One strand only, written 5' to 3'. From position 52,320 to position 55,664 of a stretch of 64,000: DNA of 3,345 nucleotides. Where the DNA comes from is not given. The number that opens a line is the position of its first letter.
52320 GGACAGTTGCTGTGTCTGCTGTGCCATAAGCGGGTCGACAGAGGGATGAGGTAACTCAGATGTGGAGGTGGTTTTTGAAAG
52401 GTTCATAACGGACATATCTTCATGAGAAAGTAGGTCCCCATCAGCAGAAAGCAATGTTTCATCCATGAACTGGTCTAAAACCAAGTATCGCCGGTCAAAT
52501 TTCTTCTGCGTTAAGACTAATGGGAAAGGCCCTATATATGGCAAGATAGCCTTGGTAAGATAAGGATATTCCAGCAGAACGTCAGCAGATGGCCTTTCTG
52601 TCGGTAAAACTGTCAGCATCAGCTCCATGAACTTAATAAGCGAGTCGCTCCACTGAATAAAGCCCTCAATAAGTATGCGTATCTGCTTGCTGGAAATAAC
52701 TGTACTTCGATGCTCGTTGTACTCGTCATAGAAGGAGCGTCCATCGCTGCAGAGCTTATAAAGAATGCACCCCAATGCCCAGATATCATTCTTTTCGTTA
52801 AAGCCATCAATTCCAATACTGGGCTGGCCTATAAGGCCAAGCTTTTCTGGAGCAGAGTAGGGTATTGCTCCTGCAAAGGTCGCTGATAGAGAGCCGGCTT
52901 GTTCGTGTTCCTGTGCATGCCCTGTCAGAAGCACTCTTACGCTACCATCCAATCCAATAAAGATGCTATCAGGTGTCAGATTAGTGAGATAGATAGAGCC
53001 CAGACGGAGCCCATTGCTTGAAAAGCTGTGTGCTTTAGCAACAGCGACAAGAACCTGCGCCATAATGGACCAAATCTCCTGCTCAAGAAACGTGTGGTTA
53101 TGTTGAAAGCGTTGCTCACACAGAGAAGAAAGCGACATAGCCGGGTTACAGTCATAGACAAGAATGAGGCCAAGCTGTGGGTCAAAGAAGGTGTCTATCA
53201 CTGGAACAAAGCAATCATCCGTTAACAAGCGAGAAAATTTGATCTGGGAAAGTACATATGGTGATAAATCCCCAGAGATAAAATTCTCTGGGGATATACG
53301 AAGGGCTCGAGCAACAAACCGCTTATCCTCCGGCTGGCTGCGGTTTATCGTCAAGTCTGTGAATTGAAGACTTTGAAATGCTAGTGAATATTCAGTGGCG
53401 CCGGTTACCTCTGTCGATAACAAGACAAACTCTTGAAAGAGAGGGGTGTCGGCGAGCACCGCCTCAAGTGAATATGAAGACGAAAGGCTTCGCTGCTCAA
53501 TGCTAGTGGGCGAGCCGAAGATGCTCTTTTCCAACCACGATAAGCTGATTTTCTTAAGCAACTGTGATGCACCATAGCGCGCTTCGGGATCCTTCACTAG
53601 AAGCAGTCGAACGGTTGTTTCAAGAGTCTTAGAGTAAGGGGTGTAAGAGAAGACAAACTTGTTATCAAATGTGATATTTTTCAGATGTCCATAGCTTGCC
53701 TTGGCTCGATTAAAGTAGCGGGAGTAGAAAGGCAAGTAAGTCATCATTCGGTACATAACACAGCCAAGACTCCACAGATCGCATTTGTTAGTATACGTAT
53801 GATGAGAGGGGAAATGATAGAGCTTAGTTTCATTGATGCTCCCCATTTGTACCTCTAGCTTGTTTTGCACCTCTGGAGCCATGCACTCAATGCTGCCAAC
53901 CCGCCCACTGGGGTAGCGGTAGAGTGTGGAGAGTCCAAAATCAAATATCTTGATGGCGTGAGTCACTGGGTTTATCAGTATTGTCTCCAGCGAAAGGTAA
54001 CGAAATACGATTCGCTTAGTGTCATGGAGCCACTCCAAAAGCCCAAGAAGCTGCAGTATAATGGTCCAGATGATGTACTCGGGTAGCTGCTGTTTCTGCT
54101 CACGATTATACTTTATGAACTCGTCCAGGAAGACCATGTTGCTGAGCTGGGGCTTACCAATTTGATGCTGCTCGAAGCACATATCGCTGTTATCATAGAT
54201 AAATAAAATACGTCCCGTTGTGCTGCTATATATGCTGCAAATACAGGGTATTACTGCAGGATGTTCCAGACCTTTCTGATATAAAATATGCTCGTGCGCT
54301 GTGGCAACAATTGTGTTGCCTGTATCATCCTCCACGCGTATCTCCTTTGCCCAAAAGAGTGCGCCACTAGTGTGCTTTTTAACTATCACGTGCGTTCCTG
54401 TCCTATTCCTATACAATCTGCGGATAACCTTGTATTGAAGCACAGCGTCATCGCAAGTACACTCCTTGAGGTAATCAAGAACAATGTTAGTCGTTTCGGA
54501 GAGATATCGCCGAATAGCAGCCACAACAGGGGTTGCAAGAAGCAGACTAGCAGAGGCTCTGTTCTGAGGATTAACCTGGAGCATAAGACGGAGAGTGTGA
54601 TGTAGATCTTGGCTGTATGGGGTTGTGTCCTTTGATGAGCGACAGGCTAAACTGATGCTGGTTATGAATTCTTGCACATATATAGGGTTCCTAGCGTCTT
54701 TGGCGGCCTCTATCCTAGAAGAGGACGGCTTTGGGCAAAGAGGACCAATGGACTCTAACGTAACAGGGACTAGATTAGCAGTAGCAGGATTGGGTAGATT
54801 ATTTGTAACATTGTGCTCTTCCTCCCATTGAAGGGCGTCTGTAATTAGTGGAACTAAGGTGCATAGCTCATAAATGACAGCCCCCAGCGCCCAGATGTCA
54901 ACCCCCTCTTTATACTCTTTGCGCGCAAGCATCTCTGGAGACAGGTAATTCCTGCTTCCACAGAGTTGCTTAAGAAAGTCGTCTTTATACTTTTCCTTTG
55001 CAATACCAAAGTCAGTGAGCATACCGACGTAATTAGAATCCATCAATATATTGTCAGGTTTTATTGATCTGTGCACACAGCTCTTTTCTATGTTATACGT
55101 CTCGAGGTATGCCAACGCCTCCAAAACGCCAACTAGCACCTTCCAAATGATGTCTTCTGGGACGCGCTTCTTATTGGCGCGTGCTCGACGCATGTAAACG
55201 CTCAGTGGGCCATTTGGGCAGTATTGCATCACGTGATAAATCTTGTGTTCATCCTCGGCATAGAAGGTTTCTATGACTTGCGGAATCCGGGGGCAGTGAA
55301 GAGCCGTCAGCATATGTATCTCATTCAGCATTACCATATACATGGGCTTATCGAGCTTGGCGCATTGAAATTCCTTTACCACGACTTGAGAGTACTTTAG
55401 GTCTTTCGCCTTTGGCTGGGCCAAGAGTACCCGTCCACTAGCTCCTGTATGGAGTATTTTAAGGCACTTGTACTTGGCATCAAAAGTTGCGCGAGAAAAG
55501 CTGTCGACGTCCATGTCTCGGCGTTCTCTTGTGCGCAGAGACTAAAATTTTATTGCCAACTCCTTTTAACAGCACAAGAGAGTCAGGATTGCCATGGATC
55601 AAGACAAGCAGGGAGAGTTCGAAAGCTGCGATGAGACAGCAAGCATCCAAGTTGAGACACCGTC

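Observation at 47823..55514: A 2563-aa protein built from seven tandem NEK-like kinase domains, none with a catalytic HRD aspartate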

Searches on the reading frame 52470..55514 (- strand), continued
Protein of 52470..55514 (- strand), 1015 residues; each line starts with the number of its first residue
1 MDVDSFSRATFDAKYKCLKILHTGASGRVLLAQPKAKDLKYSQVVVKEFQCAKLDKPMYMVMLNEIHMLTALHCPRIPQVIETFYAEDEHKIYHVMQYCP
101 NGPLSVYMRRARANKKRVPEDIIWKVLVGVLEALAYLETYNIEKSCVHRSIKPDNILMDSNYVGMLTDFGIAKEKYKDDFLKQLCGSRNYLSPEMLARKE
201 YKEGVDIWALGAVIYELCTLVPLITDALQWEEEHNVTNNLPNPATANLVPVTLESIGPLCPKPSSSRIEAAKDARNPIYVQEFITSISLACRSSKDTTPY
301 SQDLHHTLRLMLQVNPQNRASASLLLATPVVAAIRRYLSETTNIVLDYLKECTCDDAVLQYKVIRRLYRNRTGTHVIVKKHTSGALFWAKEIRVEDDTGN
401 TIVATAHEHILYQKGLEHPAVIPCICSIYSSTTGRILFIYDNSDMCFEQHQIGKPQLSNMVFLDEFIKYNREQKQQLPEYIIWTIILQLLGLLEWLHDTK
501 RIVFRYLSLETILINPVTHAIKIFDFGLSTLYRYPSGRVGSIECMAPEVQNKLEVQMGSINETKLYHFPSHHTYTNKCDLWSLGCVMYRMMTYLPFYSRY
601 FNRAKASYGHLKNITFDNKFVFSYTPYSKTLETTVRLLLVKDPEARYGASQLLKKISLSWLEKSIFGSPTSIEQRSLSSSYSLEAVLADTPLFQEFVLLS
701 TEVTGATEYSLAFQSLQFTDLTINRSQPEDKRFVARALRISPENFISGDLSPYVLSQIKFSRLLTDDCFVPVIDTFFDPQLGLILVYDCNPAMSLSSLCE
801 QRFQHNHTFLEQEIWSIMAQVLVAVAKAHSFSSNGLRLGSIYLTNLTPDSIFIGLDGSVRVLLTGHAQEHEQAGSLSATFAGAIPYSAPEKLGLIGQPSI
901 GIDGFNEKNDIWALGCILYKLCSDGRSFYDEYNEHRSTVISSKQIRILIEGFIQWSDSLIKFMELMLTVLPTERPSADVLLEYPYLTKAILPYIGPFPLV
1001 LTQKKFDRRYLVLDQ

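Call 67: list_cluster_members(proteins=[P0050, P0051, P0052, P0053, P0054, P0055, P0058, P0059, P0060, P0061])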
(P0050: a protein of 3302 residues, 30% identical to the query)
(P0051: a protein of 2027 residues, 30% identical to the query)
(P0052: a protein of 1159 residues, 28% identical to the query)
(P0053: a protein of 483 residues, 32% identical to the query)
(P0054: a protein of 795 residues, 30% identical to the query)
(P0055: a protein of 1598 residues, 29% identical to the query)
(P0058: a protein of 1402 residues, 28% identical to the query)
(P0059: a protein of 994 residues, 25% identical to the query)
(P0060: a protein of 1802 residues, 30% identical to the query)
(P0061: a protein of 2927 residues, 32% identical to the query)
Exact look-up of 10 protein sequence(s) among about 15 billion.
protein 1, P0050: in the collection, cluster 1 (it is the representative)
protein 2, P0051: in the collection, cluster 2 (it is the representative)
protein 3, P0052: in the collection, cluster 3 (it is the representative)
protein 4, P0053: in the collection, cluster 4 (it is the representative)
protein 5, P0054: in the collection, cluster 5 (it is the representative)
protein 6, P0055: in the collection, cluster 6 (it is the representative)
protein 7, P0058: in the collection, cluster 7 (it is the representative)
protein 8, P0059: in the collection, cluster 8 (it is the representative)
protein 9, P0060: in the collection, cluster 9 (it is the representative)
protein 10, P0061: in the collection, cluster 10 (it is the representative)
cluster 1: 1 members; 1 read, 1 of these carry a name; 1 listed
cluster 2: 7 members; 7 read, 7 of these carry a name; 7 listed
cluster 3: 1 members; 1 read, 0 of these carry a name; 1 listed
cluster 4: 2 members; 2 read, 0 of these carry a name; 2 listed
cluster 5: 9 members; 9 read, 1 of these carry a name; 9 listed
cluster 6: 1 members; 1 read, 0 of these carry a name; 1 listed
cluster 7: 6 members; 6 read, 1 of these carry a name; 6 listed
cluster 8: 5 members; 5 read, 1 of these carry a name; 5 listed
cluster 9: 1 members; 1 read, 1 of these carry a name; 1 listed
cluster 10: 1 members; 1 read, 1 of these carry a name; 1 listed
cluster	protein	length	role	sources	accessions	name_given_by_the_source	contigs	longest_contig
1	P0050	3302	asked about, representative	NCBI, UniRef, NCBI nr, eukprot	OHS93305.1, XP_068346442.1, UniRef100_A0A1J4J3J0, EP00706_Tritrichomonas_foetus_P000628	hypothetical protein TRFO_11932 [Tritrichomonas foetus] | Protein kinase domain-containing protein n=1 Tax=Tritrichomonas foetus TaxID=1144522 ... | OHS93305.1 hypothetical protein TRFO_11932 [Tritrichomonas foetus]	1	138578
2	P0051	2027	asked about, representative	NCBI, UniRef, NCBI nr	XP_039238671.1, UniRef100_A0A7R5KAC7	uncharacterized protein LOC113990269 isoform X12 [Pipra filicauda] | non-specific serine/threonine protein kinase n=1 Tax=Pipra filicauda TaxID=649802 ...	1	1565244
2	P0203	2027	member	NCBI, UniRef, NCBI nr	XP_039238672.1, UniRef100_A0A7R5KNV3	uncharacterized protein LOC113990269 isoform X13 [Pipra filicauda] | non-specific serine/threonine protein kinase n=1 Tax=Pipra filicauda TaxID=649802 ...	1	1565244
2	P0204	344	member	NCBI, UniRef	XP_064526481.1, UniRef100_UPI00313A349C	serine/threonine-protein kinase PAK 3-like [Pseudopipra pipra] | serine/threonine-protein kinase PAK 3-like n=1 Tax=Pseudopipra pipra TaxID=415032 ...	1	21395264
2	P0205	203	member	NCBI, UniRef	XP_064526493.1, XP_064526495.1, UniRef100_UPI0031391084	serine/threonine-protein kinase PAK 3-like [Pseudopipra pipra] | serine/threonine-protein kinase PAK 3-like n=1 Tax=Pseudopipra pipra TaxID=415032 ...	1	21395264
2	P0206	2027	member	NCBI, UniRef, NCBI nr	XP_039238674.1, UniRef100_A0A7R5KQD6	uncharacterized protein LOC113990269 isoform X14 [Pipra filicauda] | non-specific serine/threonine protein kinase n=1 Tax=Pipra filicauda TaxID=649802 ...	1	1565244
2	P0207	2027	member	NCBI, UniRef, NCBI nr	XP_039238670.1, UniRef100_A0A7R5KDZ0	uncharacterized protein LOC113990269 isoform X11 [Pipra filicauda] | non-specific serine/threonine protein kinase n=1 Tax=Pipra filicauda TaxID=649802 ...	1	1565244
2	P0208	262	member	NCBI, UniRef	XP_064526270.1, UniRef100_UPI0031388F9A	serine/threonine-protein kinase PAK 3-like [Pseudopipra pipra] | serine/threonine-protein kinase PAK 3-like n=1 Tax=Pseudopipra pipra TaxID=415032 ...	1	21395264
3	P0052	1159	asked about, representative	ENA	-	-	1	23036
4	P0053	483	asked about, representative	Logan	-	-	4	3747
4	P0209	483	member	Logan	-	-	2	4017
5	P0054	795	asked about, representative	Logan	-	-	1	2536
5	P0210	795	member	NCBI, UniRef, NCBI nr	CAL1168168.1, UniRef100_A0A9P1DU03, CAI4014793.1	unnamed protein product [Cladocopium goreaui] | non-specific serine/threonine protein kinase n=1 Tax=Cladocopium goreaui TaxID=2562237 ...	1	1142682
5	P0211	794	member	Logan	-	-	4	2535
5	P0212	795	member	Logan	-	-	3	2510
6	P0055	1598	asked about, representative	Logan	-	-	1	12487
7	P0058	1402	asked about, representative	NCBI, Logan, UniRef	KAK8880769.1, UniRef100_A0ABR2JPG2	hypothetical protein M9Y10_003457 [Tritrichomonas musculus] | Protein kinase domain-containing protein n=1 Tax=Tritrichomonas musculus TaxID=1915356 ...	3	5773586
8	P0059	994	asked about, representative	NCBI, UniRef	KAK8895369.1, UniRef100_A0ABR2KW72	hypothetical protein M9Y10_023832 [Tritrichomonas musculus] | Protein kinase domain-containing protein n=1 Tax=Tritrichomonas musculus TaxID=1915356 ...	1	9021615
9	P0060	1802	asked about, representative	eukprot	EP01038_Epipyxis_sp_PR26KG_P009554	gene9554-12867_t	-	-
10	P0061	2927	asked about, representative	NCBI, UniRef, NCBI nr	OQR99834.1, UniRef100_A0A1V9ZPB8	kinase [Thraustotheca clavata] | Kinase n=1 Tax=Thraustotheca clavata TaxID=74557 RepID=A0A1V9ZPB8_9STRA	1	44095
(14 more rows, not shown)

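Call 76: predict_structure(alignment_id=A2)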
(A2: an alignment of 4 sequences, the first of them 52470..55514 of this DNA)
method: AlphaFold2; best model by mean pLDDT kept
length: 1015 residues; sequences in the alignment: 4
mean_pLDDT: 34.4   pTM: 0.26
mean pLDDT of the five models: 34.4, 31.5, 31.3, 30.9, 28.2
residues with pLDDT >= 90: 0; 70-90: 18; 50-70: 134; < 50: 863
segments of 3 or more residues with pLDDT < 50: 1-5, 23-25, 53-61, 71-77, 112-117, 119-121, 135-152, 168-437, 439-792, 825-847, 861-1015
pLDDT, mean of each block of 10 residues (from residue 1): 49 70 55 63 66 48 50 48 68 65 59 48 53 46 32 57 51 29 26 24 31 37 26 29 24 20 24 20 20 24 30 27 25 23 23 31 39 39 41 34 27 24 39 43 28 26 32 29 32 28 24 27 26 24 22 20 20 20 26 23 26 23 22 28 29 27 26 22 23 28 28 25 31 39 40 37 31 40 43 54 55 52 47 26 43 53 34 28 29 24 28 44 44 37 32 30 31 34 31 26 24 23
secondary structure, 60 per line:
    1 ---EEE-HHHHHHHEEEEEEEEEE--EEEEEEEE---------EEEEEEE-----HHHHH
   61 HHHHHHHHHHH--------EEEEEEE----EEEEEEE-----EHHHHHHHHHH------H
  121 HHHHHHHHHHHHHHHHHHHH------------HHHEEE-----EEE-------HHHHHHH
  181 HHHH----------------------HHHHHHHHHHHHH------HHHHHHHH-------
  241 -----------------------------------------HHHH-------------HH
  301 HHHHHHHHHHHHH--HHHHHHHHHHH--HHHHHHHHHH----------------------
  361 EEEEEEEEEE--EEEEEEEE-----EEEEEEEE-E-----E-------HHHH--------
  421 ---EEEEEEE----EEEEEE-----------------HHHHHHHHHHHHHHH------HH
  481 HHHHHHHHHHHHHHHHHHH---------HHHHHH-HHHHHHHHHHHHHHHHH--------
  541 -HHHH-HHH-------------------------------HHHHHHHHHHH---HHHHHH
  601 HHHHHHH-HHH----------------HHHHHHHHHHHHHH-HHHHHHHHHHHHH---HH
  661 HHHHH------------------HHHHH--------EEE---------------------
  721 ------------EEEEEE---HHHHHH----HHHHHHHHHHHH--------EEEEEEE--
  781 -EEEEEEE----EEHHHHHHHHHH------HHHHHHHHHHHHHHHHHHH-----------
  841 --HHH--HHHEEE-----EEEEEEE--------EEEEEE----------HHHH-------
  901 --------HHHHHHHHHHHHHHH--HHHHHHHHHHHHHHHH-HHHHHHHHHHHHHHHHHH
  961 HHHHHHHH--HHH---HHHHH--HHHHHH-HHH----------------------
elements in order (helices of 4 or more, strands of 3 or more residues): E4-6 H8-14 E15-24 E27-34 E44-50 H56-71 E80-86 E91-97 H104-113 H120-140 E156-158 E164-166 H174-184 H207-219 H226-233 H282-285 H299-313 H316-326 H329-338 E361-370 E373-380 E386-393 H409-412 E424-430 E435-440 H458-472 H479-499 H509-514 H516-532 H542-545 H581-591 H595-607 H628-641 H643-655 H659-665 H684-688 E697-699 E733-738 H742-747 H752-763 E772-778 E782-788 H795-804 H811-829 E851-853 E859-865 E874-879 H890-893 H909-923 H926-941 H943-968 H977-981 H984-989

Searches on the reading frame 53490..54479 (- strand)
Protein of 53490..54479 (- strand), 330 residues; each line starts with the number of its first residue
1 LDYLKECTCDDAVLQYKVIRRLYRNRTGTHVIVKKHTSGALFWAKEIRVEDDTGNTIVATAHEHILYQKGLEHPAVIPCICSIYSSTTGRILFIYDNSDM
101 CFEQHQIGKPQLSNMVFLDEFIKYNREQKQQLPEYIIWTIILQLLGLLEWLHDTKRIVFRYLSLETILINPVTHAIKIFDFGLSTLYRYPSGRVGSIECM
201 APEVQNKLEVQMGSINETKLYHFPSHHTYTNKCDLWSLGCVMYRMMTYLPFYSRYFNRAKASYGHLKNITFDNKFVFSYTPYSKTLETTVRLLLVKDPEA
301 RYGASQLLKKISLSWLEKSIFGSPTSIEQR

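Call 7: search_protein_families(library=pfam, proteins=[window:53490-54479:-], max_evalue=0.01)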
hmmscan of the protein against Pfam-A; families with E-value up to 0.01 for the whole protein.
seq(330 aa): 2 families
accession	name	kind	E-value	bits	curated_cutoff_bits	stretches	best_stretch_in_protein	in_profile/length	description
PF00069.31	Pkinase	-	4.8e-23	82.3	31.7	1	27-310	12-260/263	Protein kinase domain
PF07714.23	PK_Tyr_Ser-Thr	-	1.8e-07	31.1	23.1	1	123-248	90-200/258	Protein tyrosine and serine/threonine kinase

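Call 78: search_solved_structures(query=window:53520-54452:-, max_evalue=0.000001)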
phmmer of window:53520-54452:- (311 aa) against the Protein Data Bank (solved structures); distinct sequences matched with E-value up to 0.000001: 42.
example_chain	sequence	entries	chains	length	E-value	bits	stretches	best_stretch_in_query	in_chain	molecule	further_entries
6s73_A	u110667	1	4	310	1.2e-11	47.6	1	103-293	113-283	Serine/threonine-protein kinase Nek7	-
8ej4_K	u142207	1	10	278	6.3e-11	45.3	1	103-293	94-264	Serine/threonine-protein kinase Nek7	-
8ws1_A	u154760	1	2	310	6.5e-11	45.2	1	103-293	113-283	Serine/threonine-protein kinase Nek7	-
6npy_B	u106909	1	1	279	7.2e-11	45.1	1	104-293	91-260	Interferon-induced, double-stranded RNA-activated protein kinase,Serine/threonine-protein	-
9nfq_C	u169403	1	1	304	8.4e-11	44.9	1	104-293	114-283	Serine/threonine-protein kinase Nek7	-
9h59_C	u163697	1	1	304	8.5e-11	44.9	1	104-293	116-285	Serine/threonine-protein kinase Nek7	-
8sxn_A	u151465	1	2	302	8.7e-11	44.8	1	103-293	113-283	Serine/threonine-protein kinase Nek7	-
2wqm_A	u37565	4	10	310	8.9e-11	44.8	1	103-293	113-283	SERINE/THREONINE-PROTEIN KINASE NEK7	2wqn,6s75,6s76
5de2_A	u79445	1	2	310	9e-11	44.8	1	104-293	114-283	Serine/threonine-protein kinase Nek7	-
8ws0_A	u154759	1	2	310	1.1e-10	44.5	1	104-293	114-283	Serine/threonine-protein kinase Nek7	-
9p9u_A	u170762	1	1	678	2e-09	40.4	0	112-239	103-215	Epidermal growth factor receptor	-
3is5_A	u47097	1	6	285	6.7e-09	38.6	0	219-300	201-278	Calcium-dependent protein kinase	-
3dfa_A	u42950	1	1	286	6.6e-08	35.4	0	219-300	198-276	Calcium-dependent protein kinase cgd3_920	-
2wei_A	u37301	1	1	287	6.7e-08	35.4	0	219-300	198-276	CALMODULIN-DOMAIN PROTEIN KINASE 1, PUTATIVE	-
3ma6_A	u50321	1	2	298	1.2e-07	34.6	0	125-297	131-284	Calmodulin-domain protein kinase 1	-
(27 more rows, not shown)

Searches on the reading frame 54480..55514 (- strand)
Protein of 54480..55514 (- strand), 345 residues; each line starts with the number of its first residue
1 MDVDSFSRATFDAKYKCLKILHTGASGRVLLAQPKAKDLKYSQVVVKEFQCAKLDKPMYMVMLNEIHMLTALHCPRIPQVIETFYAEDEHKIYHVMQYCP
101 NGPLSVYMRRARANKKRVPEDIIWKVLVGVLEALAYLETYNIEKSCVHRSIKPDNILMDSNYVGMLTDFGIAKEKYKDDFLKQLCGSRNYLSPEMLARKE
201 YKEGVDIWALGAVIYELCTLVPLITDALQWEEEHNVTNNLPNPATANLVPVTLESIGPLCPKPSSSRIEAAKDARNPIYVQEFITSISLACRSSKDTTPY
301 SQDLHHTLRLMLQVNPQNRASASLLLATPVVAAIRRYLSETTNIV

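Call 7: search_protein_families(library=pfam, proteins=[window:54480-55514:-], max_evalue=0.01)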
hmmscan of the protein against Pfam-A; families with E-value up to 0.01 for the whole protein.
seq(345 aa): 3 families
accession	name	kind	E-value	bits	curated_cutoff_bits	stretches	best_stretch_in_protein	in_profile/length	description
PF00069.31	Pkinase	-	1.1e-40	140.1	31.7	1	17-330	3-262/263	Protein kinase domain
PF07714.23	PK_Tyr_Ser-Thr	-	1.3e-28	100.4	23.1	1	18-221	4-201/258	Protein tyrosine and serine/threonine kinase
PF14531.12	Kinase-like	-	0.00012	21.9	25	1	144-233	164-261/289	Kinase-like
